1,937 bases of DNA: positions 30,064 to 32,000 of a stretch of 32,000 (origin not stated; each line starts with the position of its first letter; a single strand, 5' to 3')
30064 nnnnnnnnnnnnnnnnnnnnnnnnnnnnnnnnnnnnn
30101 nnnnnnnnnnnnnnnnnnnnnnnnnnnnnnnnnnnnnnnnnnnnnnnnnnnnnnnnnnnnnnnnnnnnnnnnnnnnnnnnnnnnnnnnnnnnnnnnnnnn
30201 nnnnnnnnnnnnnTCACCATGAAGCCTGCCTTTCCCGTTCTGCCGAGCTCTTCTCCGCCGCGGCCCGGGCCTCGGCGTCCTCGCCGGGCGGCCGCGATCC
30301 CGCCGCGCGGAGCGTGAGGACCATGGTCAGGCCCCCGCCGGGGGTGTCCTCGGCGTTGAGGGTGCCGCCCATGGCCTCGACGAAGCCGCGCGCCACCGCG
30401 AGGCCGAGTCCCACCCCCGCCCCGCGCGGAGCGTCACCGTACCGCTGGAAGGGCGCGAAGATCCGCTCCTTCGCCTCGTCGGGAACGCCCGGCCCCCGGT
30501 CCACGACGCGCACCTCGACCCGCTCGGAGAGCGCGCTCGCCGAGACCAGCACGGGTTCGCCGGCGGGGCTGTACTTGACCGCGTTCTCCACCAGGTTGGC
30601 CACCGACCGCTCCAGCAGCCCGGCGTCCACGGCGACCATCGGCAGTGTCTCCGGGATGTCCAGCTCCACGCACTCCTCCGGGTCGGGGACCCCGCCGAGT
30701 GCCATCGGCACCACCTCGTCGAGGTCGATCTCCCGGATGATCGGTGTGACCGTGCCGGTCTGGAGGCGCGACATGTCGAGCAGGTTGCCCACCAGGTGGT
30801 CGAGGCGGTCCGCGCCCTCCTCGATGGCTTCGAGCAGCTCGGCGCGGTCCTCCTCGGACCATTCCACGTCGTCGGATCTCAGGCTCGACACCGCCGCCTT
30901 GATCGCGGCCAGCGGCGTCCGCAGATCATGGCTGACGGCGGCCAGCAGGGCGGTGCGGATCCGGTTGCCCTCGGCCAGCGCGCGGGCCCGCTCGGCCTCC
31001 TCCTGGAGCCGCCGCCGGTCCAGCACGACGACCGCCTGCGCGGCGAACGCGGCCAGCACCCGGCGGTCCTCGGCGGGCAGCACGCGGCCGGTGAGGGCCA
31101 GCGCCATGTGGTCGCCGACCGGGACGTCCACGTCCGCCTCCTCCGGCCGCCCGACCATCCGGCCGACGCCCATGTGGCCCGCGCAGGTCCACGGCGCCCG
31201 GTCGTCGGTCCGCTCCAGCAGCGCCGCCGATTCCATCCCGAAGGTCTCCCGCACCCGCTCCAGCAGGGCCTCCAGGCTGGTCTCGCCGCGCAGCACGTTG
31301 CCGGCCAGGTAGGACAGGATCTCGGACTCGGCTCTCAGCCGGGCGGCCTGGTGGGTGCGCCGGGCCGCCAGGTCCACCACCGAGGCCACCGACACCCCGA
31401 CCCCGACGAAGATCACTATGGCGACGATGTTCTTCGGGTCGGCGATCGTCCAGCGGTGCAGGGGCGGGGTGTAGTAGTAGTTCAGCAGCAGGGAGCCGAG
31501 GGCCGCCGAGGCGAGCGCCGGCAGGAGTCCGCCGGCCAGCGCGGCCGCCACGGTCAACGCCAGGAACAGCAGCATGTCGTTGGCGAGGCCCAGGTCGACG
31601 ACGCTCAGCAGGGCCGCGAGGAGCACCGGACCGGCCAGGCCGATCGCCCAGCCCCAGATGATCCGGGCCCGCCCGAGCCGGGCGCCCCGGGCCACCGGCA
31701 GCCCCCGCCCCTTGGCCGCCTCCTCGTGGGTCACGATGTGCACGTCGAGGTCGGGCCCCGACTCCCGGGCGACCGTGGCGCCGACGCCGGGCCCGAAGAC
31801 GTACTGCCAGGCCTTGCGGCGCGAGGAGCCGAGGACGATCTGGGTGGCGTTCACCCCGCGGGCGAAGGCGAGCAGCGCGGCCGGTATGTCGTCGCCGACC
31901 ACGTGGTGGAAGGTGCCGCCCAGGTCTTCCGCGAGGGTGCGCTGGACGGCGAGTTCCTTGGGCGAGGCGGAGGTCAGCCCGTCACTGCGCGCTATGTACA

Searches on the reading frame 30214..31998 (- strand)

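Call 71: search_protein_families(library=pfam, proteins=[window:30214-31998:-], max_evalue=10)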
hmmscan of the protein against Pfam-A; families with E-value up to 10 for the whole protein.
window:30214-31998:- (594 aa): 7 families
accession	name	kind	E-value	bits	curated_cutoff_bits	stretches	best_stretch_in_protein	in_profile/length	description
PF02518.31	HATPase_c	-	1e-24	87.5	26.4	1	459-565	3-109/111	Histidine kinase-, DNA gyrase B-, and HSP90-like ATPase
PF13493.11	DUF4118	-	1.2e-22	80.1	28.4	1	118-220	2-106/107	Domain of unknown function (DUF4118)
PF00512.31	HisKA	-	1.1e-17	64.2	26.9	1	348-415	2-66/66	His Kinase A (phospho-acceptor) domain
PF13581.12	HATPase_c_2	-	0.00018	22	27.4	1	466-543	40-112/127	Histidine kinase-like ATPase domain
PF00582.32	Usp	-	0.035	15.1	24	1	19-80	72-133/141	Universal stress protein family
PF08936.15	CsoSCA_C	-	0.27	11.4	26.1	0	389-434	25-69/118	Carboxysome Shell Carbonic Anhydrase, C-terminal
PF11808.13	PhoR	-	1.3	9.9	27.1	1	142-186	9-54/86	Phosphate regulon sensor protein PhoR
